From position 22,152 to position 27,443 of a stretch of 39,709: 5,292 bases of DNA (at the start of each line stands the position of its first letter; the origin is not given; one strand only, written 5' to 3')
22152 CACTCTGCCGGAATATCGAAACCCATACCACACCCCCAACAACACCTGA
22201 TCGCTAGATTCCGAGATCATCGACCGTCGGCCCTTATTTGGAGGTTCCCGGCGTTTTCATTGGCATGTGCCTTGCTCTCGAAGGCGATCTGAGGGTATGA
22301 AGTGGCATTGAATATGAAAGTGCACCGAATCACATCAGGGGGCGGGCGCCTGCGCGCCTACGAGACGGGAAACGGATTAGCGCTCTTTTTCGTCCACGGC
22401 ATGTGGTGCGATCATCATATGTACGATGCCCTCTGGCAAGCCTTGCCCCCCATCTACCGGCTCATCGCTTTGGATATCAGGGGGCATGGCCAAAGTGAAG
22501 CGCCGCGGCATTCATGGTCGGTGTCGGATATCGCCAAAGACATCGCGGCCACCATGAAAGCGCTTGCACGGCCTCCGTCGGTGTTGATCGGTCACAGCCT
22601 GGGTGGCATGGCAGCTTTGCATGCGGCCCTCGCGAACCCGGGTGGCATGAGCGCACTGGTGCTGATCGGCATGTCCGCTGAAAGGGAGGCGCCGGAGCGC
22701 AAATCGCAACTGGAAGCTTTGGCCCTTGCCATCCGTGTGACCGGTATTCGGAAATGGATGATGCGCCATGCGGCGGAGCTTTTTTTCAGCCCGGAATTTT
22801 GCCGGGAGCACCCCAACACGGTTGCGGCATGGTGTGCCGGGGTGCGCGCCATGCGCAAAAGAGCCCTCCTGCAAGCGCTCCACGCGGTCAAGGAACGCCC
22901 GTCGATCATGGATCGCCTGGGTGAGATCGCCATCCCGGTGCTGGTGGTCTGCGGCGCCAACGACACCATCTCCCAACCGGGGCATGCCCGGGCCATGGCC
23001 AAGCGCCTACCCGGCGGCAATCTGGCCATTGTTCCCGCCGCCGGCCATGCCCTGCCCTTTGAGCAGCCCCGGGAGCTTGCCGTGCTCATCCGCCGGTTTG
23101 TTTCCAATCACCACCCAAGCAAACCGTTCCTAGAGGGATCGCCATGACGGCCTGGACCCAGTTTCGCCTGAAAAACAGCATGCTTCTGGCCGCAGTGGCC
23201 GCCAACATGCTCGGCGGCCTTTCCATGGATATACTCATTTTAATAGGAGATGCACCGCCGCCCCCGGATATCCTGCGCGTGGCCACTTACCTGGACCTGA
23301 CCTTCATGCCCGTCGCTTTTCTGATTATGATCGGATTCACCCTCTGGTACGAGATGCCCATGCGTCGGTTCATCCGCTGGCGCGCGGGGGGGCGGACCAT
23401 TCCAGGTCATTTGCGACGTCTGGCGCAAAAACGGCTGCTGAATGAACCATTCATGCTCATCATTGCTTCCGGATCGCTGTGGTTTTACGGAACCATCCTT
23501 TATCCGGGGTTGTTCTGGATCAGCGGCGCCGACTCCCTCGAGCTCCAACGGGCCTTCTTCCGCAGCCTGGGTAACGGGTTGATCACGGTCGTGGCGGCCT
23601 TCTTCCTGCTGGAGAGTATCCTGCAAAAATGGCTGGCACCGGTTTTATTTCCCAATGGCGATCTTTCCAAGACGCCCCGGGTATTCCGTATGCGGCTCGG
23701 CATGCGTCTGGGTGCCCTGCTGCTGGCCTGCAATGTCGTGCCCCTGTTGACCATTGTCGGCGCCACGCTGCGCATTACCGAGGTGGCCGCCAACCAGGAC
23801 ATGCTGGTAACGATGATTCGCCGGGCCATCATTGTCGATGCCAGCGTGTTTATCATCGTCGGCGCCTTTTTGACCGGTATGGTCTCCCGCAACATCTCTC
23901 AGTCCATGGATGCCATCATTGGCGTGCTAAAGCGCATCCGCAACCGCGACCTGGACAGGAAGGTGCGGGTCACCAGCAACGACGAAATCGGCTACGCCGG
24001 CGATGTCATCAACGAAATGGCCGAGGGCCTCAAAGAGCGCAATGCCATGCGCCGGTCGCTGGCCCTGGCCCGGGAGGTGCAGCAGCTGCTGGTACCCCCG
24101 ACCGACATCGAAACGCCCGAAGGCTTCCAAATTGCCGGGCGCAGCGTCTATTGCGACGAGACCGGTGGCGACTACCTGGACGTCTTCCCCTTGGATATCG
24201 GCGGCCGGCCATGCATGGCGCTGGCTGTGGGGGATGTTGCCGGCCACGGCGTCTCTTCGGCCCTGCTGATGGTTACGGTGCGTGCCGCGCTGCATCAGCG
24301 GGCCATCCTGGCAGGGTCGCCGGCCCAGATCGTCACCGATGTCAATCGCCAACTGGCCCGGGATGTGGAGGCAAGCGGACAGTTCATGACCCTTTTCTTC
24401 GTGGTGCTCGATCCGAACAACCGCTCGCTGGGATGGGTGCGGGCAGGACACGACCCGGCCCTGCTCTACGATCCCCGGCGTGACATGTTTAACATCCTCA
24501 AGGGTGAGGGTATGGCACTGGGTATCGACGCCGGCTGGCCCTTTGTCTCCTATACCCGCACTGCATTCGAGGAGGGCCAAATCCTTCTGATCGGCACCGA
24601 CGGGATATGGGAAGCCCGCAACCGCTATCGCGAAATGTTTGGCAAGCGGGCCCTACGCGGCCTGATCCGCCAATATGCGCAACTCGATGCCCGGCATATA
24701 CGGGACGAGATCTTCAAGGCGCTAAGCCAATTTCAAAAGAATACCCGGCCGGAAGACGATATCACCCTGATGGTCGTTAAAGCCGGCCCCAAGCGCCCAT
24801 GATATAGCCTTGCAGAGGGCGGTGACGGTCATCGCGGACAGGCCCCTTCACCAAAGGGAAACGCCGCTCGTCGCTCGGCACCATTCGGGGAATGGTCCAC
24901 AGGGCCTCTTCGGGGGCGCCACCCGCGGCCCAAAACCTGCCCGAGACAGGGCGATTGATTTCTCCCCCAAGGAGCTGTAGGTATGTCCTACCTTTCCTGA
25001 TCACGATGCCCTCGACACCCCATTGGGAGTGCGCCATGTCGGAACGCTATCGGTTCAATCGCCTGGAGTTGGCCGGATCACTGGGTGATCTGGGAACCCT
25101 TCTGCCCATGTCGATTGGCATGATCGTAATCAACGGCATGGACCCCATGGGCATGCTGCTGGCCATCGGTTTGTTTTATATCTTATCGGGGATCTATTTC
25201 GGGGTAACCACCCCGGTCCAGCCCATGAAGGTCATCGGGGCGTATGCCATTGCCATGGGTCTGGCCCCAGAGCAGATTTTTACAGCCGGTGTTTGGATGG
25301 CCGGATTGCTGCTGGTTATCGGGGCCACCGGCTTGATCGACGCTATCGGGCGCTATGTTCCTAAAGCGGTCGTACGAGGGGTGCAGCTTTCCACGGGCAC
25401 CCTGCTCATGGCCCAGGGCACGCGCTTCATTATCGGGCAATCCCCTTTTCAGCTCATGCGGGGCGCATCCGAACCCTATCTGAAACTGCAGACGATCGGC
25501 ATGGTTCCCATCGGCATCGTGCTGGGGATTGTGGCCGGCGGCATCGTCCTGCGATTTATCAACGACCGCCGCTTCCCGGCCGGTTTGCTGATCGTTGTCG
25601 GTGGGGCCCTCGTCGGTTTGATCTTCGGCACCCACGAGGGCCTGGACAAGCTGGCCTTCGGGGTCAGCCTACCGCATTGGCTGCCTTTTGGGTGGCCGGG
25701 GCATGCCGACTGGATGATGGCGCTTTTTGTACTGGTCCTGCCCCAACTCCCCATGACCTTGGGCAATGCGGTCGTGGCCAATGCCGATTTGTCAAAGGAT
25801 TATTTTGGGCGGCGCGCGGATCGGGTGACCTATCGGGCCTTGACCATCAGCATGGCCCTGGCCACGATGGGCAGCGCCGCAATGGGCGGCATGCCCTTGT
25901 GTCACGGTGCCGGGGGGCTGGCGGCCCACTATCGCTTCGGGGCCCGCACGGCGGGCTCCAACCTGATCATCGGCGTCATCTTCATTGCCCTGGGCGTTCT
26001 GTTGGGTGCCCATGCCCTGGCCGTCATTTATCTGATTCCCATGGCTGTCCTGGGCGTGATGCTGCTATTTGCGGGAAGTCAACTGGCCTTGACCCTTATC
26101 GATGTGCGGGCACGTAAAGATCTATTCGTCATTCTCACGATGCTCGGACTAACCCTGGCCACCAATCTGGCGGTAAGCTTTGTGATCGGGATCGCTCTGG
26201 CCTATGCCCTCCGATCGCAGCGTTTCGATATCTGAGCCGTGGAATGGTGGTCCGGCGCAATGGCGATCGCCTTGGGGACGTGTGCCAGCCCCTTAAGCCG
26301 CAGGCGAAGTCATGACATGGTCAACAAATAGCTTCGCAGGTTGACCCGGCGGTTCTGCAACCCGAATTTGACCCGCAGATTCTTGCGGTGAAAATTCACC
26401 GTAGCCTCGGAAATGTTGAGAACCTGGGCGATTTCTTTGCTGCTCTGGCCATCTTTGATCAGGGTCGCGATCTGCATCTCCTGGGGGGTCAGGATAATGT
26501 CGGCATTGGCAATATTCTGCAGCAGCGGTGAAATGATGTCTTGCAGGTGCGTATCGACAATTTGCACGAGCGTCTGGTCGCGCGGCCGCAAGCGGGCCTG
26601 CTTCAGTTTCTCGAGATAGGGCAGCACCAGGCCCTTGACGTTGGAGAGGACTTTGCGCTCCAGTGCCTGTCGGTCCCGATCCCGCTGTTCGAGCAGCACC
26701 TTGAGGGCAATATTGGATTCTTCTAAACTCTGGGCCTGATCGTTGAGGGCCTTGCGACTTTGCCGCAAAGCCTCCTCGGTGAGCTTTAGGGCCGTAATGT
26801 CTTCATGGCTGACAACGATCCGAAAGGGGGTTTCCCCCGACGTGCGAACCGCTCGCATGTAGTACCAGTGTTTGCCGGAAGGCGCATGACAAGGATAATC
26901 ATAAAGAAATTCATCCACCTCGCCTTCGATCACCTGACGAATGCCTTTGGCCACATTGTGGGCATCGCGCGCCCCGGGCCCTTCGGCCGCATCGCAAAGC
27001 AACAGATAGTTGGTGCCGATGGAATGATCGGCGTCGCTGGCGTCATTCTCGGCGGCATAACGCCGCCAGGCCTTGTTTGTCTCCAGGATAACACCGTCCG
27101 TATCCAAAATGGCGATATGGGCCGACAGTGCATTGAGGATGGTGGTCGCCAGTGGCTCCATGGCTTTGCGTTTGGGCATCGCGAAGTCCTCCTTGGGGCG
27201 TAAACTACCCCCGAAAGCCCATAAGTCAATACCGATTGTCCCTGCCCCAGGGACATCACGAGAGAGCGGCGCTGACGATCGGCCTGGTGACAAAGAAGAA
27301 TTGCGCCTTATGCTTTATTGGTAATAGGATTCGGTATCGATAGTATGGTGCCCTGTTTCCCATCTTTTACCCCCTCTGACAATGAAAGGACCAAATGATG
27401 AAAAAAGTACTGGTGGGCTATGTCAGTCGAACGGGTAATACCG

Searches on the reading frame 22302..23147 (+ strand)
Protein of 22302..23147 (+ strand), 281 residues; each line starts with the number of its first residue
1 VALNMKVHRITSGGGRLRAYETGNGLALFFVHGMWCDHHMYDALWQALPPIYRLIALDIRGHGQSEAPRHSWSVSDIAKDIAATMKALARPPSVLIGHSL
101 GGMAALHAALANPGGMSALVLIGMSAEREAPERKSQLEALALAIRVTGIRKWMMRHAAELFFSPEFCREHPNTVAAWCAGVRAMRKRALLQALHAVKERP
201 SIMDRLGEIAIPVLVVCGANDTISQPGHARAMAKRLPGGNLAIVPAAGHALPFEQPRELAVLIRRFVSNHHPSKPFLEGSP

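Call 57: search_protein_families(library=pfam, proteins=[window:22302-23147:+], max_evalue=0.01)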
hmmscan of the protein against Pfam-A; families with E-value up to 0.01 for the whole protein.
window:22302-23147:+ (281 aa): 8 families
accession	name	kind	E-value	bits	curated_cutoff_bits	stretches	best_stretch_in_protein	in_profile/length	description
PF12697.13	Abhydrolase_6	-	4e-26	93.4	26.3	1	28-260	1-215/217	Alpha/beta hydrolase family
PF00561.26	Abhydrolase_1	-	2.9e-25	89.8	25.8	1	28-255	3-244/245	alpha/beta hydrolase fold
PF12146.15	Hydrolase_4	-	1.5e-22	80.6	27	1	28-255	7-238/239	Serine aminopeptidase, S33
PF00975.26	Thioesterase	-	1.8e-09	38.6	26.4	1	28-138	3-116/226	Thioesterase domain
PF06821.19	Ser_hydrolase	-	1.4e-05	25.5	22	0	78-139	43-105/172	Serine hydrolase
PF00756.26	Esterase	-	0.00041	20.6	22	1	82-114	107-138/251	Putative esterase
PF08386.16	Abhydrolase_4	-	0.0014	19.2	21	1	197-251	21-75/103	TAP-like protein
PF03096.20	Ndr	-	0.0021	17.3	23.3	1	72-225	80-234/283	Ndr family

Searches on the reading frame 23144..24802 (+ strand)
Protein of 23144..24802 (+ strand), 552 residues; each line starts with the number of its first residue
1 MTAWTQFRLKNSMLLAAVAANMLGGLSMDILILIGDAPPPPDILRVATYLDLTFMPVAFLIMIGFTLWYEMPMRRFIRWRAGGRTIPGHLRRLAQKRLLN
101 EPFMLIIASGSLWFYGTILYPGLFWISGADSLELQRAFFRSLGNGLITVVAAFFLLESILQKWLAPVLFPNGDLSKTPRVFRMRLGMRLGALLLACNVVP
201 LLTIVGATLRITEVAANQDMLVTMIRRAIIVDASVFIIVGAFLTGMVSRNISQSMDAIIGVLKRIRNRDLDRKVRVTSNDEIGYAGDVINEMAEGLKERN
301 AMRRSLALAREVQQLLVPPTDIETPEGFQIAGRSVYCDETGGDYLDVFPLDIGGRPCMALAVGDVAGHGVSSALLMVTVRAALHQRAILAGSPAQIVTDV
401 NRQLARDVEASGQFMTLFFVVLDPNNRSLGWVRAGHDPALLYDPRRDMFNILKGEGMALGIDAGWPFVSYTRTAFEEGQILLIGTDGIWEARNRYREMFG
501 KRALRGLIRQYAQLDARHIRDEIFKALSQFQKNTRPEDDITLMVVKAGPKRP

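Call 57: search_protein_families(library=pfam, proteins=[window:23144-24802:+], max_evalue=0.01)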
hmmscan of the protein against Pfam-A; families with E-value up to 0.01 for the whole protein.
window:23144-24802:+ (552 aa): 2 families
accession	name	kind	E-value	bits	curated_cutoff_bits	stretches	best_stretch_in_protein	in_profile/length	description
PF07228.17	SpoIIE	-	2.6e-43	148.6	25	1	357-546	4-190/192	Stage II sporulation protein E (SpoIIE)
PF00672.30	HAMP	-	4.2e-06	27.4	25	1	247-297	2-52/53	HAMP domain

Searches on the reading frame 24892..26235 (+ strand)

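Call 57: search_protein_families(library=pfam, proteins=[window:24892-26235:+], max_evalue=0.01)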
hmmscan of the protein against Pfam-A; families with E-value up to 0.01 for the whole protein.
window:24892-26235:+ (447 aa): 1 family
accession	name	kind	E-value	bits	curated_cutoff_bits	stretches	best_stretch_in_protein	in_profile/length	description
PF16983.11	MFS_MOT1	-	3.1e-48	163.2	30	2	279-398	3-111/111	Molybdate transporter of MFS superfamily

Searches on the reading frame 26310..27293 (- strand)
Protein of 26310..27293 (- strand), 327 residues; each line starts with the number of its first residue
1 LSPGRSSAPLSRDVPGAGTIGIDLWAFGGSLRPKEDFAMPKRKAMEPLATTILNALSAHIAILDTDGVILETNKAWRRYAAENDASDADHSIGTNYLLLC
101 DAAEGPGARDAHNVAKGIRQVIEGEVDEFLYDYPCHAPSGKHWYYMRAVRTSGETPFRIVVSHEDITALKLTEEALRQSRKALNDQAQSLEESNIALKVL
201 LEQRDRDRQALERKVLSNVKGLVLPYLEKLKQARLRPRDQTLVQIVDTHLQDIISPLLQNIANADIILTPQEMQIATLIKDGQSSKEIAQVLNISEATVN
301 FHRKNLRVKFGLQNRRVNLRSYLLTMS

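Call 57: search_protein_families(library=pfam, proteins=[window:26310-27293:-], max_evalue=0.01)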
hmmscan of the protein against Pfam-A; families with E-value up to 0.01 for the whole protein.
window:26310-27293:- (327 aa): 8 families
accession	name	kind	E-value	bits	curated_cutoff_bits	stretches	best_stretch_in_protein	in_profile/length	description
PF00196.25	GerE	-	4.9e-16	58.6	23.5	1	267-316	2-51/57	Bacterial regulatory proteins, luxR family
PF08448.16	PAS_4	-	9.8e-06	26.2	23.1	1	53-169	1-108/110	PAS fold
PF08281.18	Sigma70_r4_2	-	0.00013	21.9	25.7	1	281-303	25-47/54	Sigma-70, region 4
PF13384.12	HTH_23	-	0.0011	19.2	24.6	1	273-300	8-35/50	Homeodomain-like domain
PF13936.12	HTH_38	-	0.0015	18.7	27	1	268-299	5-37/44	Helix-turn-helix domain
PF13412.12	HTH_24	-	0.0026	17.7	21.9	0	282-306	17-41/48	Winged helix-turn-helix DNA-binding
PF12840.13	HTH_20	-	0.0081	16.6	27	0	278-302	13-38/51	Helix-turn-helix domain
PF01418.23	HTH_6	-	0.0087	16.5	28.3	0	259-320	5-71/77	Helix-turn-helix domain, rpiR family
